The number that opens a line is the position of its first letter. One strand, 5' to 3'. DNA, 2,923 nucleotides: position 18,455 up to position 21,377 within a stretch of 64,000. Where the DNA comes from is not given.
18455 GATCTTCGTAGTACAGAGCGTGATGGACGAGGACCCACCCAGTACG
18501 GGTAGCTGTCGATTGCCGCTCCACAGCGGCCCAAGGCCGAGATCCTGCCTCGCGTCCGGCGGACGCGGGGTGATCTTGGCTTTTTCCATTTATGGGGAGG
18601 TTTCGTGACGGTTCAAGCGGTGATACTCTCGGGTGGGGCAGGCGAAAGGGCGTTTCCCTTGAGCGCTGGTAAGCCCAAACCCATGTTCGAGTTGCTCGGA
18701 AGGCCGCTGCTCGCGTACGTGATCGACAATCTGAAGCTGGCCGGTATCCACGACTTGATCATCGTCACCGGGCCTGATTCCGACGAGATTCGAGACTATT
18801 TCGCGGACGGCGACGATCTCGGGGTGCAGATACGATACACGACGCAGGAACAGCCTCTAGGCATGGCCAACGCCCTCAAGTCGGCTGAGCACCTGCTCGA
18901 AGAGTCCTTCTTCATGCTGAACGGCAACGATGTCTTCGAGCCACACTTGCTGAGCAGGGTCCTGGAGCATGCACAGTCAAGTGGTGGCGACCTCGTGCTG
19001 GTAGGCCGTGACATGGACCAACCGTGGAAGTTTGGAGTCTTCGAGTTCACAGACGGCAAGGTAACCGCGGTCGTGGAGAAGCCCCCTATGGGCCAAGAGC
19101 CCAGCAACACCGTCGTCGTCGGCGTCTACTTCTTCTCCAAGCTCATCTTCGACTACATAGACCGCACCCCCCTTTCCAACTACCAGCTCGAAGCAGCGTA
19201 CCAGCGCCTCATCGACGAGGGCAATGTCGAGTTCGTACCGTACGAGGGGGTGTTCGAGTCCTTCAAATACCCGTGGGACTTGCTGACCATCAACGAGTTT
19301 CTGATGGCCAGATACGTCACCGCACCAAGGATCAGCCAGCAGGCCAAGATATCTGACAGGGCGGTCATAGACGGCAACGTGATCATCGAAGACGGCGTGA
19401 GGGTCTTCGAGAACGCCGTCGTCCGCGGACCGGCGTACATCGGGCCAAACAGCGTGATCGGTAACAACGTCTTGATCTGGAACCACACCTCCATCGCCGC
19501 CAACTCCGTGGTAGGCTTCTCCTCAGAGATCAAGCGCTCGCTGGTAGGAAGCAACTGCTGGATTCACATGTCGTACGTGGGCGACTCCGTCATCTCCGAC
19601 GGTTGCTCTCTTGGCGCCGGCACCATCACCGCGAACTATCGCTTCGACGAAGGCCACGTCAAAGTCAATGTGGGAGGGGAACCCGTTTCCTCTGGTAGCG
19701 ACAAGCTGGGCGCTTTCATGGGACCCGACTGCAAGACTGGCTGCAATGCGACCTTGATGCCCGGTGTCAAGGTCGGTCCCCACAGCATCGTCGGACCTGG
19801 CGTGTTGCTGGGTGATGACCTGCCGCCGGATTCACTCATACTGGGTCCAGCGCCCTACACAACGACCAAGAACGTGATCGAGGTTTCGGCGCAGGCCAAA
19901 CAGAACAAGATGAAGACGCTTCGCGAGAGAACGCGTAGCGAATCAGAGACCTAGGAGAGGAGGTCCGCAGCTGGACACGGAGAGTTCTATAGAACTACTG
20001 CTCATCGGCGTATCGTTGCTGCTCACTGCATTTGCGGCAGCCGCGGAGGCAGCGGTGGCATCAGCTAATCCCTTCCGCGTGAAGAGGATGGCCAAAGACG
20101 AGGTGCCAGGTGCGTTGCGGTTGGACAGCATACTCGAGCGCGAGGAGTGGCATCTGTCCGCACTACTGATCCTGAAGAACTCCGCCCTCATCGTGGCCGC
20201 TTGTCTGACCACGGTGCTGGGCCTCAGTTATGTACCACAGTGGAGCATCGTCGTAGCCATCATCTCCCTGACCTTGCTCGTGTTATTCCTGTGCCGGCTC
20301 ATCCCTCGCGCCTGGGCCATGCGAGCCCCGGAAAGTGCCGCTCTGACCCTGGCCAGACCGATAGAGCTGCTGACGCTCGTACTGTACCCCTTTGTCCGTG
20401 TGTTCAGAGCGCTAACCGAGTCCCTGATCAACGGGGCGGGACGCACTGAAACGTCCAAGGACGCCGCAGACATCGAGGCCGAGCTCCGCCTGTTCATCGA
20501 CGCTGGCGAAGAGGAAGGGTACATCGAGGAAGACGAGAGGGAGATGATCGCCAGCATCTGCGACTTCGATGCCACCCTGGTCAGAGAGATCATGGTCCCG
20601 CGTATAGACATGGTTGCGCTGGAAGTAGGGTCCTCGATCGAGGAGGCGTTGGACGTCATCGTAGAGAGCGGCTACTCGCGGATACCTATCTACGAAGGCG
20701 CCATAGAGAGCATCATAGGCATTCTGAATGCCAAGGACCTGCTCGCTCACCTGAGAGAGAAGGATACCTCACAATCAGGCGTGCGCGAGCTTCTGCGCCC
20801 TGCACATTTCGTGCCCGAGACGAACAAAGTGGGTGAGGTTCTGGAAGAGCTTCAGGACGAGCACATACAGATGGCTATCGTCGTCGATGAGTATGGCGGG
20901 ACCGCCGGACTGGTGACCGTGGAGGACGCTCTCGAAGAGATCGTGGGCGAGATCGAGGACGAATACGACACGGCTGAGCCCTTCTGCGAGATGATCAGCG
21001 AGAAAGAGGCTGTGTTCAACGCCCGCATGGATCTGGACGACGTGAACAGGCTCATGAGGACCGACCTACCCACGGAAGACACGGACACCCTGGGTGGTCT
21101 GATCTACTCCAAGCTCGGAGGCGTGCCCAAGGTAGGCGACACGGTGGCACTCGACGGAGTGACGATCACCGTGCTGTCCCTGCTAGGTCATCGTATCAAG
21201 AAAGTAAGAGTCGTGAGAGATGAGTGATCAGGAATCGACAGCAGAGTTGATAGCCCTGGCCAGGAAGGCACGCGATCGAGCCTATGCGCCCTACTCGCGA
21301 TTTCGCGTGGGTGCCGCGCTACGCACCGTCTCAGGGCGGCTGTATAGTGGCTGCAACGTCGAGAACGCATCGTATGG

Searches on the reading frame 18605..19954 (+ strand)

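Call 32: search_protein_families(library=pfam, proteins=[window:18605-19954:+], max_evalue=0.00001)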
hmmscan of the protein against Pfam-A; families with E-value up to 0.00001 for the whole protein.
window:18605-19954:+ (449 aa): 4 families
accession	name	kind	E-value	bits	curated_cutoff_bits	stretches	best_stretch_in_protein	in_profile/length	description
PF00483.29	NTP_transferase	-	9.1e-37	127.4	21.2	1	5-208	2-215/245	Nucleotidyl transferase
PF00132.30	Hexapep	-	4.1e-20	71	27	1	370-403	2-35/36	Bacterial transferase hexapeptide (six repeats)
PF12804.13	NTP_transf_3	-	4.7e-13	50.1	27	1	5-136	1-124/160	MobA-like NTP transferase domain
PF25084.1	LbH_EIF2B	-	1.8e-09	38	54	1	245-339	8-102/105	EIF2B subunit epsilon LbH domain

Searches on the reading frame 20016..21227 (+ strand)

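Call 32: search_protein_families(library=pfam, proteins=[window:20016-21227:+], max_evalue=0.00001)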
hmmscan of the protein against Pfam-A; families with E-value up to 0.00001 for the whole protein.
window:20016-21227:+ (403 aa): 3 families
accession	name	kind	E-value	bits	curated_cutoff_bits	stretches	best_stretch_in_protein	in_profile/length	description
PF01595.25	CNNM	-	7e-34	117.5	28.4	1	2-174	8-181/181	Cyclin M transmembrane N-terminal domain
PF03471.22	CorC_HlyC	-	2.9e-21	75.7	27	1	326-401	2-79/81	Transporter associated domain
PF00571.33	CBS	-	9.3e-15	55.1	24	2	189-247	1-56/57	CBS domain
